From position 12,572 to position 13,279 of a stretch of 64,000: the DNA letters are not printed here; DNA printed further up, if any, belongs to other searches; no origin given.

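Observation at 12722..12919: Novel-looking Trp/Cys/Gly/Tyr-rich secreted module with WDPF(W/Y)GxC repeats and a GGGGGWW terminus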

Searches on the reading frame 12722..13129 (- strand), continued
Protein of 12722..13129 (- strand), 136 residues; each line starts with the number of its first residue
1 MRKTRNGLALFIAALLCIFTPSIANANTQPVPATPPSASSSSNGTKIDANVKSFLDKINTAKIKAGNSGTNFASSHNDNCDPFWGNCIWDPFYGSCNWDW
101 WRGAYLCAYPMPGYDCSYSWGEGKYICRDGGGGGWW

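Call 64: find_encoding_contigs(protein=P0014, flank=5000, max_places=3)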
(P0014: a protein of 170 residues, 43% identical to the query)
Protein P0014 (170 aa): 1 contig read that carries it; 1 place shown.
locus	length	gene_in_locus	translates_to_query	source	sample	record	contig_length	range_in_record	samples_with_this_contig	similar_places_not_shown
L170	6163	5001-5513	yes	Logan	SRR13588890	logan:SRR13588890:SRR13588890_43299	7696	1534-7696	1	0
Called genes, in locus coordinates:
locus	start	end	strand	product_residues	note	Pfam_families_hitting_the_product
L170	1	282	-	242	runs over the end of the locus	PF03740:PdxJ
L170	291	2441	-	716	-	PF01966:HD, PF13328:HD_4, PF04607:RelA_SpoT, PF02824:TGS, PF19296:RelA_AH, PF28438:RelA_RIS, PF13291:ACT_4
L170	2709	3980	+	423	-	-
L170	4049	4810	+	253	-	-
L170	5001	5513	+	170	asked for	-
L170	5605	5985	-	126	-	PF01192:RNA_pol_Rpb6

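Call 71: find_encoding_contigs(protein=P0010, flank=3000, max_places=2)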
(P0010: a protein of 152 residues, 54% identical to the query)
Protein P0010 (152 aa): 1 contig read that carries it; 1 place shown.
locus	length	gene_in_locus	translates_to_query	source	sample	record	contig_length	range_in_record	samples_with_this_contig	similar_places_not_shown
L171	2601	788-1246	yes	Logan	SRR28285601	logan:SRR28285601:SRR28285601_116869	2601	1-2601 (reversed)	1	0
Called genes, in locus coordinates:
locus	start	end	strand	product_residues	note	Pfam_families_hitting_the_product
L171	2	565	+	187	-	?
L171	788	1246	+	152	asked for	-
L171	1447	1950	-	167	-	PF02559:CarD_TRCF_RID, PF21095:CarD_C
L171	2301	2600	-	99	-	?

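Call 72: find_encoding_contigs(protein=P0013, flank=3000, max_places=2)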
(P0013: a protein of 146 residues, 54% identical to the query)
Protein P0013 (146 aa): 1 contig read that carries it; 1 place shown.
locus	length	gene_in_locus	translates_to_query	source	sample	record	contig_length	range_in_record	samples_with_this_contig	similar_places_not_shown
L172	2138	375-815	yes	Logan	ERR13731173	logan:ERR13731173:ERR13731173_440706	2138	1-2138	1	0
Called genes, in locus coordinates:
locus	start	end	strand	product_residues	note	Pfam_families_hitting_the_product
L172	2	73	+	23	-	?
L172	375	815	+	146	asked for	-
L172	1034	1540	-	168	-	PF02559:CarD_TRCF_RID, PF21095:CarD_C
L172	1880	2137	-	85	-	?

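Call 73: find_encoding_contigs(protein=P0011, flank=3000, max_places=4)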
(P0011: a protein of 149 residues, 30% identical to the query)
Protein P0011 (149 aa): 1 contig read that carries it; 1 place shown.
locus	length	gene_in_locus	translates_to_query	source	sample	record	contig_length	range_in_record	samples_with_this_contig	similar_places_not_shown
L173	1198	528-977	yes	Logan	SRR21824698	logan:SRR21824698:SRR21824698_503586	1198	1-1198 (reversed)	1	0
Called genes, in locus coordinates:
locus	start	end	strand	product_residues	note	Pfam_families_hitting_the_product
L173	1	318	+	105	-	?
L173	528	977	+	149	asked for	-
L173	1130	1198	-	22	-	?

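Call 80: search_protein_families(library=ncbifam, alignment_id=A4, max_evalue=1)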
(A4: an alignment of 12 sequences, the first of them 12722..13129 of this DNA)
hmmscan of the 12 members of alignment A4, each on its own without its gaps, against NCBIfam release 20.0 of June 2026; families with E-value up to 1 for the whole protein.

A. member 1, window:12722-13129:- (136 aa): 0 families

B. families by the number of members that match (of 12 scanned): 34 families (the first 25 are shown)
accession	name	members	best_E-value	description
NF041057.1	Rcas_1661_fam_Se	6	0.012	Rcas_1661 family thioredoxin-like (seleno)lipoprotein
NF040528.1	SP_0198_lipo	4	0.0024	SP_0198 family lipoprotein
NF053526.1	Myco_lipo_LppK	4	0.0024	lipoprotein LppK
NF053527.1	lipo_Cory_WKLS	4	0.015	WKL family lipoprotein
NF050142.1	PG1828_fam_lipo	3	0.0021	PG1828 family lipoprotein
NF047631.1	SodCMycob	3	0.0036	superoxide dismutase[Cu-Zn]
NF040598.1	Ala_zip_lipo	2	0.00043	Lpp/OprI family alanine-zipper lipoprotein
NF049864.1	lipo_LppU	2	0.0029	LppU family putative lipoprotein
NF046039.1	lipo_NMB0938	2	0.072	NMB0938 family lipoprotein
NF041742.1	WGxxGxxG_fam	2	0.093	WGxxGxxG family protein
NF011925.1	PRK15396.1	1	0.00088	major outer membrane lipoprotein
TIGR04359.1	TrbK_RP4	1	0.003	entry exclusion lipoprotein TrbK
NF051869.1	StalkProtStpX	1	0.0098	stalk-specific protein StpX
NF041850.1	VI_secsys_TagV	1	0.017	type VI secretion system accessory protein TagV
NF053772.1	BSAP5b_fam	1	0.017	BSAP5b family pore-forming toxin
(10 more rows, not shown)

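Call 81: search_solved_structures(query=A4, max_evalue=10)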
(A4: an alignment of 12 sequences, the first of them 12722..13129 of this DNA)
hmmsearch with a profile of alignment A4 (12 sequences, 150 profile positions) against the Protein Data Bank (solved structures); distinct sequences matched with E-value up to 10: 0.

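Call 109: search_dna_similar(query=window:12722-13129:-, collection=plasmids, mode=protein, max_evalue=0.01, max_rows=10)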
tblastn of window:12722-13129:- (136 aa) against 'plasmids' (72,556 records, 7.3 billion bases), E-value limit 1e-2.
No match.

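Call 110: search_dna_similar(query=window:12722-13129:-, collection=phages, mode=protein, max_evalue=0.01, max_rows=10)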
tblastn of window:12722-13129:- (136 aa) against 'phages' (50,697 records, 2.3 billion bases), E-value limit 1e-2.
No match.

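Call 111: search_dna_similar(query=P0002, collection=plasmids, mode=protein, max_evalue=0.01, max_rows=10)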
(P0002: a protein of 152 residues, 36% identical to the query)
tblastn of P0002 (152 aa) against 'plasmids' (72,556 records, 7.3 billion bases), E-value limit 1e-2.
No match.

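Call 112: search_dna_similar(query=P0002, collection=phages, mode=protein, max_evalue=0.01, max_rows=10)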
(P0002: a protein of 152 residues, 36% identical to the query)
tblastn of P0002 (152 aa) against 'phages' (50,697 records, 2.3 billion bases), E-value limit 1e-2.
No match.
